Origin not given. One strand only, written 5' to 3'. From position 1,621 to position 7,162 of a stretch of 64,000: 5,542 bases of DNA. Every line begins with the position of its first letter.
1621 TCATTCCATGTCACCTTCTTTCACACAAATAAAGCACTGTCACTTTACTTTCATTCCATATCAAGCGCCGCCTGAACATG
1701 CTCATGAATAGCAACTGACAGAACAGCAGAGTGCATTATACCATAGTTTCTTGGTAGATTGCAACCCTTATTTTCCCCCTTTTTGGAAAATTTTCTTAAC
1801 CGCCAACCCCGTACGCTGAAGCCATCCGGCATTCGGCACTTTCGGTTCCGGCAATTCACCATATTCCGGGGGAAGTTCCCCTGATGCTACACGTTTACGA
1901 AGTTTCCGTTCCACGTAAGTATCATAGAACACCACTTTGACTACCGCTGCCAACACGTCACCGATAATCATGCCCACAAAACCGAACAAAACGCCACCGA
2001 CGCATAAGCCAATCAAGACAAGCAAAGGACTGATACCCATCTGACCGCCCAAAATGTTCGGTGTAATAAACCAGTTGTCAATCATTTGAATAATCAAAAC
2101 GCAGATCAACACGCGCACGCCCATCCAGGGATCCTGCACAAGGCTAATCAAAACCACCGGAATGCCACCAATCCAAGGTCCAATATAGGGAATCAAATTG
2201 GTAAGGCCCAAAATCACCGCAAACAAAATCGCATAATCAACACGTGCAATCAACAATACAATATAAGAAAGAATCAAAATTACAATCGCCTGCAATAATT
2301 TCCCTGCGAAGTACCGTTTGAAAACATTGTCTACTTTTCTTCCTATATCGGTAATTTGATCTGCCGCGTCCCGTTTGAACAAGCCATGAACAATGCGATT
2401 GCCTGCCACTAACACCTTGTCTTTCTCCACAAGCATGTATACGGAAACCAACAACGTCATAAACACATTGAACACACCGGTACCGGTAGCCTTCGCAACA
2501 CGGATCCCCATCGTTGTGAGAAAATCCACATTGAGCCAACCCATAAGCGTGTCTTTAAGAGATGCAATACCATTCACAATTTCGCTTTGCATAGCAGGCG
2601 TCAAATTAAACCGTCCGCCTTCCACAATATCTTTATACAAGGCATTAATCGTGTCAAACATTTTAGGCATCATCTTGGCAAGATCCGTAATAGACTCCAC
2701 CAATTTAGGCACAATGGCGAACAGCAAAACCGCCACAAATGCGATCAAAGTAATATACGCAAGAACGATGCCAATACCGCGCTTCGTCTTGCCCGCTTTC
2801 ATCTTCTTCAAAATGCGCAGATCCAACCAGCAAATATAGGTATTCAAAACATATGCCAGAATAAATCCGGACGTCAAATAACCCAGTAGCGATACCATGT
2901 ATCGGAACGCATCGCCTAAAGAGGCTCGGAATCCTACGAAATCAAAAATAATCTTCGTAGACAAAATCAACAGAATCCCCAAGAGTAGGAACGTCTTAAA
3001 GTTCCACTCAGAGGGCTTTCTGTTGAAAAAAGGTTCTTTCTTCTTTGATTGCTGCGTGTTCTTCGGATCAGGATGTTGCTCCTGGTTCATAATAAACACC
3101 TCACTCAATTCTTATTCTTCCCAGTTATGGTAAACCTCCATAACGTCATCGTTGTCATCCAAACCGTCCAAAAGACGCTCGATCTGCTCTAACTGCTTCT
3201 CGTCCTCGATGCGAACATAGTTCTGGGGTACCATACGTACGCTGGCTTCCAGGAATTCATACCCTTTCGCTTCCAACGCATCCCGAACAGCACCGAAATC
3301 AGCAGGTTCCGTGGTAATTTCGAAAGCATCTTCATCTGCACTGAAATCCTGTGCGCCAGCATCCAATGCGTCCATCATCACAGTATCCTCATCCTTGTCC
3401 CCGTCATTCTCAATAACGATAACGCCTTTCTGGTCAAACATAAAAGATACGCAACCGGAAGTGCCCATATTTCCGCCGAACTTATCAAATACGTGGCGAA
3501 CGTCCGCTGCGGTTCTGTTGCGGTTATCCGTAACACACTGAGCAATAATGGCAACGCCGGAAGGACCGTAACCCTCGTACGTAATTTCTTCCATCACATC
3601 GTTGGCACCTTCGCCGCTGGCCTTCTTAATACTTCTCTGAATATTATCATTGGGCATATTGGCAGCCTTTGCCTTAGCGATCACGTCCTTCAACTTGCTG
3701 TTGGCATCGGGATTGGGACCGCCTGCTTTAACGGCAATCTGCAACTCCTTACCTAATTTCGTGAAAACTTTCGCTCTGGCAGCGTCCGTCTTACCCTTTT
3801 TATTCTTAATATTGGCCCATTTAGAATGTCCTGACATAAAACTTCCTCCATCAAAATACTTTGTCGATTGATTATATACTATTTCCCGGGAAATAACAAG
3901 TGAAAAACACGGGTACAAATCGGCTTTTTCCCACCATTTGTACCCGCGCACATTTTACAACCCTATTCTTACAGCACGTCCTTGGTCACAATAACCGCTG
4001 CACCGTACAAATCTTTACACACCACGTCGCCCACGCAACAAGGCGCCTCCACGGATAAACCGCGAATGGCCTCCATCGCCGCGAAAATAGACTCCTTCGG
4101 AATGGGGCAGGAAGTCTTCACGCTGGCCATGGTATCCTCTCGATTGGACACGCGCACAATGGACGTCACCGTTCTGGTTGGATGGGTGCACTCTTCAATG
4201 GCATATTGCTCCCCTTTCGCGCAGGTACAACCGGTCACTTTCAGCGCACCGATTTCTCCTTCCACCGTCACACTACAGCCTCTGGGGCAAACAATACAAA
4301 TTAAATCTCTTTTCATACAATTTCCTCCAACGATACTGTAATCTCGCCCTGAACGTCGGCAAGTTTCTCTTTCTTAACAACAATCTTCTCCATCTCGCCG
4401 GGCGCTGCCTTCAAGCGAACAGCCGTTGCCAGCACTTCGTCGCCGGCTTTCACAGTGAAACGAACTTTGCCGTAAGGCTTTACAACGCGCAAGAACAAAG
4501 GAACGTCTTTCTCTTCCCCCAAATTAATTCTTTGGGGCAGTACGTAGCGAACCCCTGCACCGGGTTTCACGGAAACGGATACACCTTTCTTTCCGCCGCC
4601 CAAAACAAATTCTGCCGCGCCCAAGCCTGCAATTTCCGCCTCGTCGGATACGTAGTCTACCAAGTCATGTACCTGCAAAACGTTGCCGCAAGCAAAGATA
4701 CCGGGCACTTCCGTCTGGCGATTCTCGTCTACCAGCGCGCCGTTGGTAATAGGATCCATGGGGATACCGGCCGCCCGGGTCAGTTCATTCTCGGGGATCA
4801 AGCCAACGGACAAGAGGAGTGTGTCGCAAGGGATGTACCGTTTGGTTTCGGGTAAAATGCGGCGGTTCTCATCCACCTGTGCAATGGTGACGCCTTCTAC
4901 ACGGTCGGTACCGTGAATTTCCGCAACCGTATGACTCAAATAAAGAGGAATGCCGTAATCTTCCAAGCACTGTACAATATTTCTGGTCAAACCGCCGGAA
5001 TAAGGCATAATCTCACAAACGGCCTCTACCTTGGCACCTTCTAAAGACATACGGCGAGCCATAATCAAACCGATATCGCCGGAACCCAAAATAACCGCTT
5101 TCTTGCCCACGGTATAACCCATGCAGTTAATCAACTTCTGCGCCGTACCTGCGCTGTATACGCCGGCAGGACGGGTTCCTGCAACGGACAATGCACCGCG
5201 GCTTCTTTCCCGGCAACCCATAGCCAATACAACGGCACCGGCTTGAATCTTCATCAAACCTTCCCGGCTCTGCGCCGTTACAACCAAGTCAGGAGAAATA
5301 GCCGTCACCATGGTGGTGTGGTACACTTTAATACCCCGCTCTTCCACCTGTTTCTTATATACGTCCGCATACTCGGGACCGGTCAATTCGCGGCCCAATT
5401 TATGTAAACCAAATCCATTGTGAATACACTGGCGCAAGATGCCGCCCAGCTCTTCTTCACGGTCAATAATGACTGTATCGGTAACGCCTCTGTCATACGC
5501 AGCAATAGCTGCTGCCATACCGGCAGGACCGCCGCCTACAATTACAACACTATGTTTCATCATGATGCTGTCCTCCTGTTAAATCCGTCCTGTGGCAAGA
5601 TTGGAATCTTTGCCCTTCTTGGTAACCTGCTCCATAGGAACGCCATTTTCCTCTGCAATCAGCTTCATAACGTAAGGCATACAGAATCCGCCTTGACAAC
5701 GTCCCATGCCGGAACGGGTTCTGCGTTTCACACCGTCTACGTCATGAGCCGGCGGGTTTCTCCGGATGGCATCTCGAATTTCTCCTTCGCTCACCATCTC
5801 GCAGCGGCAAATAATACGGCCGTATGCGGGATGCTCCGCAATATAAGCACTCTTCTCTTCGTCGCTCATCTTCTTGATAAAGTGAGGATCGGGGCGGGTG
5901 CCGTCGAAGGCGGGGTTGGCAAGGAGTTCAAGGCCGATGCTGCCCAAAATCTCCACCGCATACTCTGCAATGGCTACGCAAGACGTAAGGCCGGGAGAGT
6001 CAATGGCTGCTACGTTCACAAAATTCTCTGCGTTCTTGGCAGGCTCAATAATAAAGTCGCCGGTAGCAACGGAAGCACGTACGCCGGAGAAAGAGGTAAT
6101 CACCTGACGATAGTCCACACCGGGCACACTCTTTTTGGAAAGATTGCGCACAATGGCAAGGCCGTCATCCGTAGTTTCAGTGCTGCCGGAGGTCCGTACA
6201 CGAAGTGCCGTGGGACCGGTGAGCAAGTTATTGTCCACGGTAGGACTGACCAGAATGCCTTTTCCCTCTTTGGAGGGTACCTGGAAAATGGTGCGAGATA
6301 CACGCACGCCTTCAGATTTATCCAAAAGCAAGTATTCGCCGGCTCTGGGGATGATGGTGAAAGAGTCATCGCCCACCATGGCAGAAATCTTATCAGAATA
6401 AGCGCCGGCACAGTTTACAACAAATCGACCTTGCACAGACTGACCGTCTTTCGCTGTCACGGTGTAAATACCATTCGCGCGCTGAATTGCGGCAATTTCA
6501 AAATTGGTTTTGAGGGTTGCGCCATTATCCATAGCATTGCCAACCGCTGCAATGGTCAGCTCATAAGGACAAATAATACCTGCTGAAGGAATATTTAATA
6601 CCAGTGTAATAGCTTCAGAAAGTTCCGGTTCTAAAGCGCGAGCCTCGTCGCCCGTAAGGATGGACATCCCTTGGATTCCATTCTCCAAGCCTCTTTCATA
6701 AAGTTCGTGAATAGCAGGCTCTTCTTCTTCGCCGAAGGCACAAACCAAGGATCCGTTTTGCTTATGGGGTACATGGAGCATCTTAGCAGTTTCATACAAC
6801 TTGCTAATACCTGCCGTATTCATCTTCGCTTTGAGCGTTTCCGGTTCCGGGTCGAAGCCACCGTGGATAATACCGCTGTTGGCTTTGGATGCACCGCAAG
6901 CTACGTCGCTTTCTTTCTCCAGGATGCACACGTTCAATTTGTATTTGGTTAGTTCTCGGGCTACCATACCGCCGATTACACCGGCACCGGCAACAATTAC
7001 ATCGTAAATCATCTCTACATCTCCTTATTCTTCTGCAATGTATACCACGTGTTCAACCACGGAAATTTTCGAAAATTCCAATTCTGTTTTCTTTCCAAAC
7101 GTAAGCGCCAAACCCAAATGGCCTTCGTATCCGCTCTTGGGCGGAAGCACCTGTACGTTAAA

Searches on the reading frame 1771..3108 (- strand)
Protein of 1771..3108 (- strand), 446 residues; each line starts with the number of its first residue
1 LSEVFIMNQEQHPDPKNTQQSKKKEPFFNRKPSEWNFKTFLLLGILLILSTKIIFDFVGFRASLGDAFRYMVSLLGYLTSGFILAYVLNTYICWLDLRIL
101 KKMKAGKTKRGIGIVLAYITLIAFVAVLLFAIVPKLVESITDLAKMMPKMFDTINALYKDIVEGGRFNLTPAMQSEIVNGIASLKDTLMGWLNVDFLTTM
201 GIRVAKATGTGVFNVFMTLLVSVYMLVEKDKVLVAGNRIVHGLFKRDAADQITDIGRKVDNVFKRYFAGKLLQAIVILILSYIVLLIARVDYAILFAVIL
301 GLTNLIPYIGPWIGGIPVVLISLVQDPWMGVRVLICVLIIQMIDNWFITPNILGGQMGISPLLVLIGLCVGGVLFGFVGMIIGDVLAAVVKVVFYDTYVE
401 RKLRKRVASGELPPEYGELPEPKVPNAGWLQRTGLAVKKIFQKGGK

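Call 51: search_protein_families(library=pfam, proteins=[window:1771-3108:-], max_evalue=0.00001)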
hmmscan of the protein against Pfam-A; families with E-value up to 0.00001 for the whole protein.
window:1771-3108:- (446 aa): 1 family
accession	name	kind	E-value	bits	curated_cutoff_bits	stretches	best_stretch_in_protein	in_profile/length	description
PF01594.21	AI-2E_transport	-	7.1e-57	193.5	34.3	1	78-394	17-323/327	AI-2E family transporter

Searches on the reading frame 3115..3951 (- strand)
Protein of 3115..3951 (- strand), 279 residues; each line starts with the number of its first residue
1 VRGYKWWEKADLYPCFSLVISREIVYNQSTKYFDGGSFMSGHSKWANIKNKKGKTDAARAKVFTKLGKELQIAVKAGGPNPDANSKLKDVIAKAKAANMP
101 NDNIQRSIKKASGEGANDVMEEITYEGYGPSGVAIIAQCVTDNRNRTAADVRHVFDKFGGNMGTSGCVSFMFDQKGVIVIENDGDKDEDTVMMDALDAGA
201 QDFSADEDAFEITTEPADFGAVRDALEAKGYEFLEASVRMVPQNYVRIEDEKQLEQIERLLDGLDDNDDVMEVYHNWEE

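Call 51: search_protein_families(library=pfam, proteins=[window:3115-3951:-], max_evalue=0.00001)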
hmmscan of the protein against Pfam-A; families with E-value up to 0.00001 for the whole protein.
window:3115-3951:- (279 aa): 2 families
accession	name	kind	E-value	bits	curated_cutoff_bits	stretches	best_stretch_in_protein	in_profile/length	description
PF01709.26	Transcrip_reg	-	2.6e-65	219.5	27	1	120-277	1-160/160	TACO1/YebC second and third domain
PF20772.2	TACO1_YebC_N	-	4.3e-31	107.6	36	1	43-114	1-73/73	TACO1/YebC protein N-terminal domain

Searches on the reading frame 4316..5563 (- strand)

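Call 51: search_protein_families(library=pfam, proteins=[window:4316-5563:-], max_evalue=0.00001)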
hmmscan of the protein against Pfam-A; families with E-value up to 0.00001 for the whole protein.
window:4316-5563:- (416 aa): 7 families
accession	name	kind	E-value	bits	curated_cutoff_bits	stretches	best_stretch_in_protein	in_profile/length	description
PF07992.20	Pyr_redox_2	-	1.6e-31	110.2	26.1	1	5-299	2-281/291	Pyridine nucleotide-disulphide oxidoreductase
PF00070.33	Pyr_redox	-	1.3e-11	45.3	22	0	155-228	1-80/82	Pyridine nucleotide-disulphide oxidoreductase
PF13738.12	Pyr_redox_3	-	2.1e-11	44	30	0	7-39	1-32/305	Pyridine nucleotide-disulphide oxidoreductase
PF00890.30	FAD_binding_2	-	3.5e-09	36.8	20.4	1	6-41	2-36/414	FAD binding domain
PF12831.13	FAD_oxidored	-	2.9e-08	33.9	27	1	6-78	2-74/416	FAD dependent oxidoreductase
PF13450.12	NAD_binding_8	-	5.4e-07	30.2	21.9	0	8-50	1-42/68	NAD(P)-binding Rossmann-like domain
PF03486.20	HI0933_like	-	3.3e-06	27.2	50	0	5-40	2-36/244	HI0933-like protein Rossmann domain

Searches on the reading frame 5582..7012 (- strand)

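Call 51: search_protein_families(library=pfam, proteins=[window:5582-7012:-], max_evalue=0.00001)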
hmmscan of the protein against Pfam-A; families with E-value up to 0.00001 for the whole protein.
window:5582-7012:- (477 aa): 2 families
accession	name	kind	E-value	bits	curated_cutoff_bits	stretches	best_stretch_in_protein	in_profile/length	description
PF01266.30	DAO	-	3.7e-63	214.6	27.9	1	4-354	1-352/353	FAD dependent oxidoreductase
PF04324.20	Fer2_BFD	-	3.9e-15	56.4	26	1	400-454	1-50/50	BFD-like [2Fe-2S] binding domain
